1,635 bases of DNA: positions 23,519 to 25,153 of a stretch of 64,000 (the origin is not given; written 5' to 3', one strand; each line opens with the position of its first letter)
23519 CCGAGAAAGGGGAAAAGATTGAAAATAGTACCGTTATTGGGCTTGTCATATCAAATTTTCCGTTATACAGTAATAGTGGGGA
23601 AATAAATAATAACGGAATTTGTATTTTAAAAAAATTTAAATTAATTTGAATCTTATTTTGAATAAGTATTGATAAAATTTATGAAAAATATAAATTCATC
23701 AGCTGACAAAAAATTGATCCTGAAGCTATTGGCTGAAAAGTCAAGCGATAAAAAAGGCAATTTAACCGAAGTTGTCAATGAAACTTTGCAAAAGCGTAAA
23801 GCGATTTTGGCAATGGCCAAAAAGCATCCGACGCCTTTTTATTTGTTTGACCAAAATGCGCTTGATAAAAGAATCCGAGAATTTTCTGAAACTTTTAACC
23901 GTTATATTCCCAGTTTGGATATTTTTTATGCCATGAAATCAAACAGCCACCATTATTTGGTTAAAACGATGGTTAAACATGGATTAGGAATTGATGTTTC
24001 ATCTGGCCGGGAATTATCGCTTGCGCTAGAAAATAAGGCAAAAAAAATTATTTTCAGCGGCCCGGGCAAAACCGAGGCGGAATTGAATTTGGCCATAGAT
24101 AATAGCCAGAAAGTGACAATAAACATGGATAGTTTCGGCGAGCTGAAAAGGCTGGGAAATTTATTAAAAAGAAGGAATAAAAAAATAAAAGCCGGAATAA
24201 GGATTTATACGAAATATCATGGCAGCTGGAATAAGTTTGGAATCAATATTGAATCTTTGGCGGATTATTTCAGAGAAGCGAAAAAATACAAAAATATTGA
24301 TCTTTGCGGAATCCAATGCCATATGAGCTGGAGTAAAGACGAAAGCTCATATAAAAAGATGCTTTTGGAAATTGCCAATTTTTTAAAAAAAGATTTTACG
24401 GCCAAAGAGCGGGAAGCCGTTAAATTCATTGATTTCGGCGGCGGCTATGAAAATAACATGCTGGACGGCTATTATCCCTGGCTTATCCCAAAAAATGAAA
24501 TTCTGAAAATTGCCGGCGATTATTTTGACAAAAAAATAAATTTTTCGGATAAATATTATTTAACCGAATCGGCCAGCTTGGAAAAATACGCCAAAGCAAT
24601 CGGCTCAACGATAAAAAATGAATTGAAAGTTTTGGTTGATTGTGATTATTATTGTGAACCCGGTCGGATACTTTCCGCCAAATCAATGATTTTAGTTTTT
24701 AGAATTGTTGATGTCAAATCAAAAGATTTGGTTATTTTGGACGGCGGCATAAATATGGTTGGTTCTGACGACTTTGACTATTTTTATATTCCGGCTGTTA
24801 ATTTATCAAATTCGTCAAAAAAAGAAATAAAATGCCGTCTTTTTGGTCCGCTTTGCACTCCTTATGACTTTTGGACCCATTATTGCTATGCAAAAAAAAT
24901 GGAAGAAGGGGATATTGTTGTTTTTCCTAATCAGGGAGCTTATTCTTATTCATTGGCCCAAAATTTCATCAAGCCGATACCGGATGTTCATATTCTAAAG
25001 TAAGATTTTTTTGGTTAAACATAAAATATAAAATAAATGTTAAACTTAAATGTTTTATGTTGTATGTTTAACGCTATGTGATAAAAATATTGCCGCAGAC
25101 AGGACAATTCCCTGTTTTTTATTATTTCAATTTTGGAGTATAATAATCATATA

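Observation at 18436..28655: ATP-grasp x3 / PP-loop ATPase / LysA-like decarboxylase / ABC exporter cluster, a candidate ribosome-independent amide-ligation pathway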

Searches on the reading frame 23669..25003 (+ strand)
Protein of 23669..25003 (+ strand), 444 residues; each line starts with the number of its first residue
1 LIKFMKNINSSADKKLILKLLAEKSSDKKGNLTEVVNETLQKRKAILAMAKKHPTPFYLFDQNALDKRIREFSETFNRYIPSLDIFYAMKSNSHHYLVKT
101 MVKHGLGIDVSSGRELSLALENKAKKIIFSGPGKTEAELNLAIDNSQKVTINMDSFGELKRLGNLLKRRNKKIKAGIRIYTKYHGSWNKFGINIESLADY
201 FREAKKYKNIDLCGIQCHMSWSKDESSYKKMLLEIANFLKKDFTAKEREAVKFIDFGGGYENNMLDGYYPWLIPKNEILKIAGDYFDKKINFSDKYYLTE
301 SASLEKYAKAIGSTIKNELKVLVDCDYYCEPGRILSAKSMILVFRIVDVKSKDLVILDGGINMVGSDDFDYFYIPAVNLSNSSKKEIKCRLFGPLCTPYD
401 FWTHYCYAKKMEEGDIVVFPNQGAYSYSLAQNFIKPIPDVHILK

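Call 3: search_protein_families(library=pfam, proteins=[window:23669-25003:+], max_evalue=0.01)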
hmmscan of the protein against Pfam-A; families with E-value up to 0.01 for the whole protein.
window:23669-25003:+ (444 aa): 3 families
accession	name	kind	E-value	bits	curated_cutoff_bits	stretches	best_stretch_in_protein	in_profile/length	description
PF02784.22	Orn_Arg_deC_N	-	9.4e-30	104.2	23.4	1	69-260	4-201/247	Pyridoxal-dependent decarboxylase, pyridoxal binding domain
PF00278.28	Orn_DAP_Arg_deC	-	1e-11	45.4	23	1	211-423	5-95/95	Pyridoxal-dependent decarboxylase, C-terminal sheet domain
PF01168.26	Ala_racemase_N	-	1.1e-06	29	24.1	1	121-240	61-178/220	Alanine racemase, N-terminal domain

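Call 5: search_protein_families(library=ncbifam, proteins=[window:23669-25003:+], max_evalue=0.01)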
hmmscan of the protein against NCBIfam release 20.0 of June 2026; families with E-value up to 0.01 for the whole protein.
window:23669-25003:+ (444 aa): 9 families
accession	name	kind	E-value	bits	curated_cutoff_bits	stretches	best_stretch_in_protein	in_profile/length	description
TIGR01048.1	lysA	equivalog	1.4e-50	172.1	297.9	2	43-260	13-238/417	diaminopimelate decarboxylase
TIGR03099.1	dCO2ase_PEP1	hypoth_equivalog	3.6e-39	135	478.45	2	51-260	21-235/398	pyridoxal-dependent decarboxylase, exosortase A system-associated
NF041039.1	FslC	exception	1e-31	110.2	500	1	39-442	13-402/418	rhizoferrin biosystnesis N-citrylornithine decarboxylase FslC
NF006515.0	PRK08961.1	equivalog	2.7e-27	95.1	802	2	27-260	475-706/861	bifunctional aspartate kinase/diaminopimelate decarboxylase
NF052544.1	OrLyDeCDokD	equivalog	1.6e-21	76.4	700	2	45-182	32-169/461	ornithine/lysine decarboxylase DokD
TIGR01047.1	nspC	equivalog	2.1e-13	49.5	409.05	1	54-260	2-202/380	carboxynorspermidine decarboxylase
NF003763.0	PRK05354.1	equivalog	2.9e-08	32.7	369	1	50-259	59-292/636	biosynthetic arginine decarboxylase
TIGR01273.1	speA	equivalog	2.3e-06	26.4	624.1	1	28-192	39-217/624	arginine decarboxylase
TIGR00044.1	TIGR00044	hypoth_equivalog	0.004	16.8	106.25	1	120-239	69-185/229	YggS family pyridoxal phosphate-dependent enzyme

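Call 33: search_solved_structures(query=window:23669-25003:+, max_evalue=0.00001)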
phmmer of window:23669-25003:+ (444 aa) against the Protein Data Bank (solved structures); distinct sequences matched with E-value up to 0.00001: 46.
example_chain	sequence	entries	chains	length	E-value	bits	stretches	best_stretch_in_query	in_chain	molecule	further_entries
2p3e_A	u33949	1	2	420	4.9e-30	107.9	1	47-260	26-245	Diaminopimelate decarboxylase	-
7kh2_A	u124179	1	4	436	1.1e-26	96.8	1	43-441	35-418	N-citrylornithine decarboxylase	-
7ru7_A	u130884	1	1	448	3.5e-24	88.6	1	45-181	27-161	L-glutamyl-[BtrI acyl-carrier protein] decarboxylase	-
2j66_A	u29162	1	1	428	3.5e-24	88.6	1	45-181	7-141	BTRK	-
3n2b_A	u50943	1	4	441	9e-24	87.2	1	46-220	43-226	Diaminopimelate decarboxylase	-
4xg1_A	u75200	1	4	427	8e-23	84.1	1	49-260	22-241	Diaminopimelate decarboxylase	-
6knh_A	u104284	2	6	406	2e-22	82.8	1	49-266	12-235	Probable diaminopimelate decarboxylase protein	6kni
6knk_A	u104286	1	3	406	1.3e-21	80.1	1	49-266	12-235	Probable diaminopimelate decarboxylase protein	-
2yxx_A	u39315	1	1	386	7.5e-21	77.6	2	49-263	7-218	Diaminopimelate decarboxylase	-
3c5q_A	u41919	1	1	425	1.9e-20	76.3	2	51-259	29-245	Diaminopimelate decarboxylase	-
2qgh_A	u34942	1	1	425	1.9e-20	76.2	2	51-259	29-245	Diaminopimelate decarboxylase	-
1twi_A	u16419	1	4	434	6.2e-20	74.6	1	47-259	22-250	Diaminopimelate decarboxylase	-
1tuf_A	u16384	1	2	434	6.2e-20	74.6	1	47-259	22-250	Diaminopimelate decarboxylase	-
3vab_A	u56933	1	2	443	1.2e-19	73.6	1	46-259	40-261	Diaminopimelate decarboxylase 1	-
6n2a_A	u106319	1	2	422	7.7e-16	61.1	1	53-259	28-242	Diaminopimelate decarboxylase 1, chloroplastic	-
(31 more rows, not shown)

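Call 53: search_solved_structures(query=window:23669-25003:+, max_evalue=1e-20, show_alignments=3)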
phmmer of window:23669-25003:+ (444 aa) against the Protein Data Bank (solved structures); distinct sequences matched with E-value up to 1e-20: 9.
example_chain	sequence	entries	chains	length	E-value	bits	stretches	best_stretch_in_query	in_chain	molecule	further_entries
2p3e_A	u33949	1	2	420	4.9e-30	107.9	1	47-260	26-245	Diaminopimelate decarboxylase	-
7kh2_A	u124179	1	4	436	1.1e-26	96.8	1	43-441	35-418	N-citrylornithine decarboxylase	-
7ru7_A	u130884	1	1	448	3.5e-24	88.6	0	45-181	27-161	L-glutamyl-[BtrI acyl-carrier protein] decarboxylase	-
2j66_A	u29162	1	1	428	3.5e-24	88.6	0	45-181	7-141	BTRK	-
3n2b_A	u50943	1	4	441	9e-24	87.2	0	46-220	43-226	Diaminopimelate decarboxylase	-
4xg1_A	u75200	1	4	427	8e-23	84.1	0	49-260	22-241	Diaminopimelate decarboxylase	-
6knh_A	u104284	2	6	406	2e-22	82.8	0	49-266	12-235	Probable diaminopimelate decarboxylase protein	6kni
6knk_A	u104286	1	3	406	1.3e-21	80.1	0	49-266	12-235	Probable diaminopimelate decarboxylase protein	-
2yxx_A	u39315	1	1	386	7.5e-21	77.6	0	49-263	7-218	Diaminopimelate decarboxylase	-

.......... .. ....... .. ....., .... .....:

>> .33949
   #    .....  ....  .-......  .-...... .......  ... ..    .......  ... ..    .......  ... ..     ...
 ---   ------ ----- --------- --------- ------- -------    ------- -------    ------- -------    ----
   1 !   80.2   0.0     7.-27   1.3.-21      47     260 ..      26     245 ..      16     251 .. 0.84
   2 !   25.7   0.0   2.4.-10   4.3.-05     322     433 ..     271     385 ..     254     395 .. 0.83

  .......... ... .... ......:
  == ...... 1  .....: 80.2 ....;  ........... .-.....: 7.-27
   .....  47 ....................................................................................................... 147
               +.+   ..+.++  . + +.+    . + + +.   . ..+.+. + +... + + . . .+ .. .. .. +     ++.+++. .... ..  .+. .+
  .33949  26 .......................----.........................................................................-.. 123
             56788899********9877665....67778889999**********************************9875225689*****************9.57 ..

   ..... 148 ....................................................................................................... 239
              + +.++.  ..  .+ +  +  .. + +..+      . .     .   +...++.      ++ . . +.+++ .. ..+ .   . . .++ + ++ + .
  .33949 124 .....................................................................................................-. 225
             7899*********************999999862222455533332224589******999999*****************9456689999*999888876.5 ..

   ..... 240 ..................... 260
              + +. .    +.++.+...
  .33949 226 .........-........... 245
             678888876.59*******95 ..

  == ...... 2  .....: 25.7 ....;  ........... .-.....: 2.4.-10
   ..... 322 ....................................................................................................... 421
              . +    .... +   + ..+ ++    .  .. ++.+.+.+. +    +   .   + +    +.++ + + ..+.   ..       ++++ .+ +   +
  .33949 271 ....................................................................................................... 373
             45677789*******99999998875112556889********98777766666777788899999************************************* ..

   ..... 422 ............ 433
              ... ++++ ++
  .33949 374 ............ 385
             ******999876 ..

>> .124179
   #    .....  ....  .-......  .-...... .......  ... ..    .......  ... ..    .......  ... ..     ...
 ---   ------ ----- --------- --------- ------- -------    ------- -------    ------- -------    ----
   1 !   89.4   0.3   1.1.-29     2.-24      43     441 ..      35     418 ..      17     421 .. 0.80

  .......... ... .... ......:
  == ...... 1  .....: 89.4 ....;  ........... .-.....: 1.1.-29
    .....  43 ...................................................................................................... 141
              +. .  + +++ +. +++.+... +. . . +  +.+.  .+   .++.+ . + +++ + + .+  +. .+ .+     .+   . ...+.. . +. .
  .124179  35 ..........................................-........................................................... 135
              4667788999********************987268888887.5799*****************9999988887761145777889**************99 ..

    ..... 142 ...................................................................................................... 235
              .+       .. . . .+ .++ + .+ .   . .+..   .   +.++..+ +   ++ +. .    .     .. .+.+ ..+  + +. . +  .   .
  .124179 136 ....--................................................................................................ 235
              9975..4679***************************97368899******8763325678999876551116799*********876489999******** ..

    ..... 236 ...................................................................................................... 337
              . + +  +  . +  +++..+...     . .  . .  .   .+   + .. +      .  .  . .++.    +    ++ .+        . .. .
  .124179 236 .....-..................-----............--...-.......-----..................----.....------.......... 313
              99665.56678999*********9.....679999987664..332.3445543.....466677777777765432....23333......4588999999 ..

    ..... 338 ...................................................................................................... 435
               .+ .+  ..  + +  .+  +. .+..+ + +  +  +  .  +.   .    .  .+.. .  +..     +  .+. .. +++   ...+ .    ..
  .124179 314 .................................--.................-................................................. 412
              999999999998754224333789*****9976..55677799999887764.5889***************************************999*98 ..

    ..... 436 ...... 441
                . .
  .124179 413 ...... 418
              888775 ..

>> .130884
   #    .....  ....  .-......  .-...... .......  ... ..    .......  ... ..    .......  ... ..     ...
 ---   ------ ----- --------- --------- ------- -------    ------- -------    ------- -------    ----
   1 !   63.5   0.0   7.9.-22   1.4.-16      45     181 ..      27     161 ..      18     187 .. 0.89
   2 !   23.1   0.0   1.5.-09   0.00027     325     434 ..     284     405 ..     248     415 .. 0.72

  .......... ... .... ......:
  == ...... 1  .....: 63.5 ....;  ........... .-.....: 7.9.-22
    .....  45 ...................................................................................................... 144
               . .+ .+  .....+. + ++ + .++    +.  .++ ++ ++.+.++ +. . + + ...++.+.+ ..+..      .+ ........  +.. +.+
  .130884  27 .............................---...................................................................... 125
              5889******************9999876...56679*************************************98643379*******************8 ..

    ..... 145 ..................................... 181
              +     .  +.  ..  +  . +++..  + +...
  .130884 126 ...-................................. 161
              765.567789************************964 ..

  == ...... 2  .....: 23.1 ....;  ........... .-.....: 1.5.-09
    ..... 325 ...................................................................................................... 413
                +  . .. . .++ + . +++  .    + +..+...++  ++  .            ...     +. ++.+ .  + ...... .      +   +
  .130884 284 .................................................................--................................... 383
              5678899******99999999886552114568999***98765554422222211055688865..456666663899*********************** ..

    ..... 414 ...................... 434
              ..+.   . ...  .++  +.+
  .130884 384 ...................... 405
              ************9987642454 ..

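Call 60: search_protein_families(library=padloc, proteins=[window:23669-25003:+], max_evalue=0.1)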
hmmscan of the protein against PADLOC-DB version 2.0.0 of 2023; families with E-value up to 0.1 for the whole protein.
window:23669-25003:+ (444 aa): 0 families

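Call 62: list_cluster_members(proteins=[P0001, window:23669-25003:+, window:26948-27826:+, window:22309-23649:+])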
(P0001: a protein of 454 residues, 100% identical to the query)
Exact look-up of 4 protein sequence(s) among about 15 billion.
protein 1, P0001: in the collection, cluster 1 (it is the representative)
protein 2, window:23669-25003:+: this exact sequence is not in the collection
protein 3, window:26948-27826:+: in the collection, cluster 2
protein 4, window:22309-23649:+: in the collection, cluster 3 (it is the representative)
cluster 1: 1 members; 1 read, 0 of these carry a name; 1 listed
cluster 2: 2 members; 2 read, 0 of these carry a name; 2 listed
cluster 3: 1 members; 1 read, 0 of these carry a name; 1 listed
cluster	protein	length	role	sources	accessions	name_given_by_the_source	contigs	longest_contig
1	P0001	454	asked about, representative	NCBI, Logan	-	-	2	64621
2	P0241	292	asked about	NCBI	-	-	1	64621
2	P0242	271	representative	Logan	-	-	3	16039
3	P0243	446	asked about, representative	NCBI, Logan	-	-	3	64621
